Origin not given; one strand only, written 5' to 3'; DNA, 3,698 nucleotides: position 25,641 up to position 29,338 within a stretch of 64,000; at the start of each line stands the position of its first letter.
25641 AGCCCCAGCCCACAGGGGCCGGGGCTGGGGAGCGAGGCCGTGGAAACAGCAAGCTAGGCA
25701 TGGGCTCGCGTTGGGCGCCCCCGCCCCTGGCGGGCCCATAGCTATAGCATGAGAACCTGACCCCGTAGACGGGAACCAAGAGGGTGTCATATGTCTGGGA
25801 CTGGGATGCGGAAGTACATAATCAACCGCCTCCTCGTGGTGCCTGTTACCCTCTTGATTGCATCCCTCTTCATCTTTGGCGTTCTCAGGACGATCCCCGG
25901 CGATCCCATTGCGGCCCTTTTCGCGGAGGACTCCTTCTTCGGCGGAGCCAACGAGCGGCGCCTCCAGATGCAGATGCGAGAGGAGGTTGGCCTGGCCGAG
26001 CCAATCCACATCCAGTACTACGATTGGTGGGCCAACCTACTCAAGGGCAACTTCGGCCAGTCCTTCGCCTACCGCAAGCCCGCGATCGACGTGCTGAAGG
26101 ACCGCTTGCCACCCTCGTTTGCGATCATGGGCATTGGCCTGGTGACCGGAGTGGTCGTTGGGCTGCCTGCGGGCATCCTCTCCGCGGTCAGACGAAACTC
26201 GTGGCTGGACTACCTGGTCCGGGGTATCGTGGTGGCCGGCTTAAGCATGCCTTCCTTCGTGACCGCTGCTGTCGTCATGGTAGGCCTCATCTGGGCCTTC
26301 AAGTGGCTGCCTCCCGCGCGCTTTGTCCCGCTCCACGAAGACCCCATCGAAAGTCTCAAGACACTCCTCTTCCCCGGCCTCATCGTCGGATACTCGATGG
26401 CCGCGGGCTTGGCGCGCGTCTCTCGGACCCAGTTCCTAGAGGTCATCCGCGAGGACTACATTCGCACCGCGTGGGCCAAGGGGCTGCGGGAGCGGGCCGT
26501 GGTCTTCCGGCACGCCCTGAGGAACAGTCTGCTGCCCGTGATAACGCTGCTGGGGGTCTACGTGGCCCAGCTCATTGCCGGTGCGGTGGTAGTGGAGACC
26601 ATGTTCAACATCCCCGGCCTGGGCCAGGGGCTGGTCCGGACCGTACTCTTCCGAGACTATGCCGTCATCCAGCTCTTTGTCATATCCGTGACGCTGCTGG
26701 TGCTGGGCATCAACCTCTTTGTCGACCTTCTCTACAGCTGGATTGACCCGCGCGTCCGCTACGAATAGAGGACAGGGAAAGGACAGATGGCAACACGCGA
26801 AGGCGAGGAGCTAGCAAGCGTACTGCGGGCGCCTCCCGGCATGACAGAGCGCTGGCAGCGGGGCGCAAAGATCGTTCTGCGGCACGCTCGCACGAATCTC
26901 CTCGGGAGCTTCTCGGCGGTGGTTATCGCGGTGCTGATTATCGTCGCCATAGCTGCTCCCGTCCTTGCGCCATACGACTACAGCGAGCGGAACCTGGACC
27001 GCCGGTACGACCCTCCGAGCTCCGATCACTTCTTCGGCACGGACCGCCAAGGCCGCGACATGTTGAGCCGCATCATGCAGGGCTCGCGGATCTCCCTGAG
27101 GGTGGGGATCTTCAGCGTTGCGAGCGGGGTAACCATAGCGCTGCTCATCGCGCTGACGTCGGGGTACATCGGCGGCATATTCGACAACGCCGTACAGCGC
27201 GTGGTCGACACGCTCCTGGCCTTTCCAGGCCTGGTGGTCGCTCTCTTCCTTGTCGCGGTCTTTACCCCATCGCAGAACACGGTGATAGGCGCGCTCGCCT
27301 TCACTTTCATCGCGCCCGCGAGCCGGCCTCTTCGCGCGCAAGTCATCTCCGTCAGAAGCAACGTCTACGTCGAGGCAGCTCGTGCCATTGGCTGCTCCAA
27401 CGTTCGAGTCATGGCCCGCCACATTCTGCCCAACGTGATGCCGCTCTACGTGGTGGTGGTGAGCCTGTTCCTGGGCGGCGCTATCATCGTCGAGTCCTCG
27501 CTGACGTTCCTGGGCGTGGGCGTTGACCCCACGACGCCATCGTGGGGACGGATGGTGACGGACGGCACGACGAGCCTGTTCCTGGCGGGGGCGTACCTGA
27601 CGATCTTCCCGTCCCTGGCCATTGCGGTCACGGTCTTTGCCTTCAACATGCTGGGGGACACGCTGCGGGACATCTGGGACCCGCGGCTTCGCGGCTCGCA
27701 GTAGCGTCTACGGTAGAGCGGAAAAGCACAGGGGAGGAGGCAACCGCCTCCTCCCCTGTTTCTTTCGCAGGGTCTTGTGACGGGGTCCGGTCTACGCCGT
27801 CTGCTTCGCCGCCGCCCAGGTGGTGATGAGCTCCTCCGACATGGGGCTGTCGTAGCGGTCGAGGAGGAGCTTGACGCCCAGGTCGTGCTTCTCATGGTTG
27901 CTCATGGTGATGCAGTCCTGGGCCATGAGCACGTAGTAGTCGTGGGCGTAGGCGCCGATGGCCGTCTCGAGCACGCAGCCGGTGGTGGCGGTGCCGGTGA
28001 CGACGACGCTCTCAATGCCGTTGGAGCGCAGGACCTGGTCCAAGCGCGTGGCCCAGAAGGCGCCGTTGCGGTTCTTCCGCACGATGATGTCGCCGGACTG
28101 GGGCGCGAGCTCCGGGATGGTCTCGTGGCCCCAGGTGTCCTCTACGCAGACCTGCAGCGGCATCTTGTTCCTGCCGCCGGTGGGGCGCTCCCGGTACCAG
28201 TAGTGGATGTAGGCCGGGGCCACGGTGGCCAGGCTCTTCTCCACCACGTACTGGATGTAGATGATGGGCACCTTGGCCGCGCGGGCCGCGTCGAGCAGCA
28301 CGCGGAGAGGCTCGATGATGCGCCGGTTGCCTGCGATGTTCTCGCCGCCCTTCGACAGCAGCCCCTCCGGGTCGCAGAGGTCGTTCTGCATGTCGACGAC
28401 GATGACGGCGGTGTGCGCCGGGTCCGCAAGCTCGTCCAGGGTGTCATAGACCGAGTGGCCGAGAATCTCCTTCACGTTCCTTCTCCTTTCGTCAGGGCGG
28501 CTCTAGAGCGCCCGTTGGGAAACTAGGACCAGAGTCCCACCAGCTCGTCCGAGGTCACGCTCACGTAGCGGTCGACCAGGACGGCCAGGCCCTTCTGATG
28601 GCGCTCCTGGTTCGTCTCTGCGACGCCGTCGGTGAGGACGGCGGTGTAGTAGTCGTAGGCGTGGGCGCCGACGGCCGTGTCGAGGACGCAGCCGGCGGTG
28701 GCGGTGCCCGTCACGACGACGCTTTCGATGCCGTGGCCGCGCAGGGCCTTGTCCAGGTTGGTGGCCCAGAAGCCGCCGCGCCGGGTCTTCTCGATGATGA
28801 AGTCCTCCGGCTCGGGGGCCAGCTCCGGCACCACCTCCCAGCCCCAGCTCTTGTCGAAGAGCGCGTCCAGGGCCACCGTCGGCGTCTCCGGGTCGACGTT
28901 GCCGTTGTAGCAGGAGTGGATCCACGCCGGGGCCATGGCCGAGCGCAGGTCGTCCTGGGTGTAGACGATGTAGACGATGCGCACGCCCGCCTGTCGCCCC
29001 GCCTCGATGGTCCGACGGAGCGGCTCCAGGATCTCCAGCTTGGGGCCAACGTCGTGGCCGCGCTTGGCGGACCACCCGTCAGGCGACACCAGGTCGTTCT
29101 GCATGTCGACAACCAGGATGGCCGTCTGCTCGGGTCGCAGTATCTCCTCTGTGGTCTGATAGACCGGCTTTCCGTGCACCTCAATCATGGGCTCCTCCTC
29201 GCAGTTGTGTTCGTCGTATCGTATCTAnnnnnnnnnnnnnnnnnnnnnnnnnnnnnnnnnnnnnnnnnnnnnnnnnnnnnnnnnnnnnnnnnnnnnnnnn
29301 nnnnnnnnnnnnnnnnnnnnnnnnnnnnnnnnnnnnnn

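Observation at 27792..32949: Four tandem isochorismatase-like cysteine hydrolase paralogs with an embedded, translationally coupled YbjQ gene, behind an S9 peptidase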

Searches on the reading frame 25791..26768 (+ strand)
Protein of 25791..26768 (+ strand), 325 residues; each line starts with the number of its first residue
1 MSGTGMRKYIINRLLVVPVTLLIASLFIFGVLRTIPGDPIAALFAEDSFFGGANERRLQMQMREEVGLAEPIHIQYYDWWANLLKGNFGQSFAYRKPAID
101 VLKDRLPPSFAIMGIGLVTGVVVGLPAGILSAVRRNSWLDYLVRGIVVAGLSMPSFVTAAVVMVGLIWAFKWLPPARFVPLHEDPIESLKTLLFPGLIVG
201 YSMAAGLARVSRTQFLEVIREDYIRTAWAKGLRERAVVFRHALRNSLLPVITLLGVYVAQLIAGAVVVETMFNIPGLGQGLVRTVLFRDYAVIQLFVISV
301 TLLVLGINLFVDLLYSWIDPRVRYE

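Call 13: search_protein_families(library=pfam, proteins=[window:25791-26768:+], max_evalue=0.00001)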
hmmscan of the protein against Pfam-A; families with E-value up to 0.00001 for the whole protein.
window:25791-26768:+ (325 aa): 2 families
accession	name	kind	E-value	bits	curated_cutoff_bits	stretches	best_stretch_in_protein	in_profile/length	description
PF00528.27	BPD_transp_1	-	4.6e-39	134.5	26.4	1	124-323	1-183/184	Binding-protein-dependent transport system inner membrane component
PF19300.4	BPD_transp_1_N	-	5.9e-08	33.3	23.8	1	6-110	1-111/114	Binding-prot-dependent transport system membrane comp, N-term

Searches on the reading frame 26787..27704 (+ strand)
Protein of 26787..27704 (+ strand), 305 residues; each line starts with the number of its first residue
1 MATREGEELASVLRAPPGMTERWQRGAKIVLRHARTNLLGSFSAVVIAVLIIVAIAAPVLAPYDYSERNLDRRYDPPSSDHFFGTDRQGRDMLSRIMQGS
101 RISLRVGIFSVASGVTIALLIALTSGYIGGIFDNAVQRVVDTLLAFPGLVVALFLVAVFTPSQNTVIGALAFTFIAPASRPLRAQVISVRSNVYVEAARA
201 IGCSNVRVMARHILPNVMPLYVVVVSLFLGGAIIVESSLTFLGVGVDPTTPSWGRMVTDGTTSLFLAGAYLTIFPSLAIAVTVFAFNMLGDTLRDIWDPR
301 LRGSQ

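Call 13: search_protein_families(library=pfam, proteins=[window:26787-27704:+], max_evalue=0.00001)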
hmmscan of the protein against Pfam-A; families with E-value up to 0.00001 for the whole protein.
window:26787-27704:+ (305 aa): 2 families
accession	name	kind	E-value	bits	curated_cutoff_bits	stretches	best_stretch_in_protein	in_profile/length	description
PF00528.27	BPD_transp_1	-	3e-27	96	26.4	1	119-302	2-183/184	Binding-protein-dependent transport system inner membrane component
PF12911.12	OppC_N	-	4.4e-09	36.5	23.9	1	29-77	5-53/53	N-terminal TM domain of oligopeptide transport permease C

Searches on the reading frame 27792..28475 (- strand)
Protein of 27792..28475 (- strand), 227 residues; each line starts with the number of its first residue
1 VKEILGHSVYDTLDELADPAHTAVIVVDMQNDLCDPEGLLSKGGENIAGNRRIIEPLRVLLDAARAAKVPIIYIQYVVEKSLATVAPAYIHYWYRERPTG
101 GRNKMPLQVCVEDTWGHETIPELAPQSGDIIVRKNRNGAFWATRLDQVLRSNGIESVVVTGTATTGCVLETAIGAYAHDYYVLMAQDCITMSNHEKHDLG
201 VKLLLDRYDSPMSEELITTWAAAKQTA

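Call 3: search_protein_families(library=pfam, proteins=[window:27792-28475:-])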
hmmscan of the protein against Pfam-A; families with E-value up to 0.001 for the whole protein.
window:27792-28475:- (227 aa): 1 family
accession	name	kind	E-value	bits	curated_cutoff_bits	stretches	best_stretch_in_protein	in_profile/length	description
PF00857.26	Isochorismatase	-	8.9e-42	143.6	27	1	22-205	1-164/175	Isochorismatase domain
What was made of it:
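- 27792..28475 (-): iso1: isochorismatase-like cysteine hydrolase, 227 aa. The pocket position equivalent to BiuH K145 is Asn. PF00857 at 9e-42 (call 3).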

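Call 4: search_protein_families(library=ncbifam, proteins=[window:27792-28475:-], max_evalue=0.01)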
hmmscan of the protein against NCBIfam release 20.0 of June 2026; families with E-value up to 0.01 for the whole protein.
window:27792-28475:- (227 aa): 4 families
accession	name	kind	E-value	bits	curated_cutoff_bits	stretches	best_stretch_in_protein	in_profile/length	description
TIGR03614.1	RutB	equivalog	2.8e-29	102.4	377.95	1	18-189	12-186/226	pyrimidine utilization protein B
NF050097.1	BiurAmidohydBiuH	equivalog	1.2e-27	96.8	370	1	17-204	14-201/221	biuret amidohydrolase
NF008517.0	PRK11440.1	equivalog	9e-14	51.8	195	1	21-207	8-174/188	hydrolase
NF008623.0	PRK11609.1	equivalog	2.9e-07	30.5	174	1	21-189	3-178/213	bifunctional nicotinamidase/pyrazinamidase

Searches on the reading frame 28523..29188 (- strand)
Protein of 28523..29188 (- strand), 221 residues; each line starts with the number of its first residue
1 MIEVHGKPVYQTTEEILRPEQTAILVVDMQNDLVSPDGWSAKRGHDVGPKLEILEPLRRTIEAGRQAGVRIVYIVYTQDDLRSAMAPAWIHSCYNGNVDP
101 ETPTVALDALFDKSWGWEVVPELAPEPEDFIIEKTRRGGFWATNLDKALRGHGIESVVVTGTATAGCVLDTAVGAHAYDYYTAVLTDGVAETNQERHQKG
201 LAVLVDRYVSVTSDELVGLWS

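Call 3: search_protein_families(library=pfam, proteins=[window:28523-29188:-])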
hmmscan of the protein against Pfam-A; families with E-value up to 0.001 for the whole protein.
window:28523-29188:- (221 aa): 1 family
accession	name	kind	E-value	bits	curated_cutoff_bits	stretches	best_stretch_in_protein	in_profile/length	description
PF00857.26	Isochorismatase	-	1.5e-36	126.6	27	1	22-213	1-172/175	Isochorismatase domain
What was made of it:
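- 28523..29188 (-): iso2: isochorismatase-like cysteine hydrolase, 221 aa. Pocket position is Arg. PF00857 at 1.5e-36 (call 3).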

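Call 4: search_protein_families(library=ncbifam, proteins=[window:28523-29188:-], max_evalue=0.01)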
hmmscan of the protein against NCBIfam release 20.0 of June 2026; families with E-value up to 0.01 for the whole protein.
window:28523-29188:- (221 aa): 4 families
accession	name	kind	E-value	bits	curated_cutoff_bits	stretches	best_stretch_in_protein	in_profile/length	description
TIGR03614.1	RutB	equivalog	2.2e-30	106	377.95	1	17-210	11-207/226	pyrimidine utilization protein B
NF050097.1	BiurAmidohydBiuH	equivalog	6.1e-27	94.5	370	1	14-204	11-201/221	biuret amidohydrolase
NF008517.0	PRK11440.1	equivalog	1.7e-11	44.4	195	1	98-213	70-180/188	hydrolase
NF008623.0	PRK11609.1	equivalog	8.7e-08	32.2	174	1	142-196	131-185/213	bifunctional nicotinamidase/pyrazinamidase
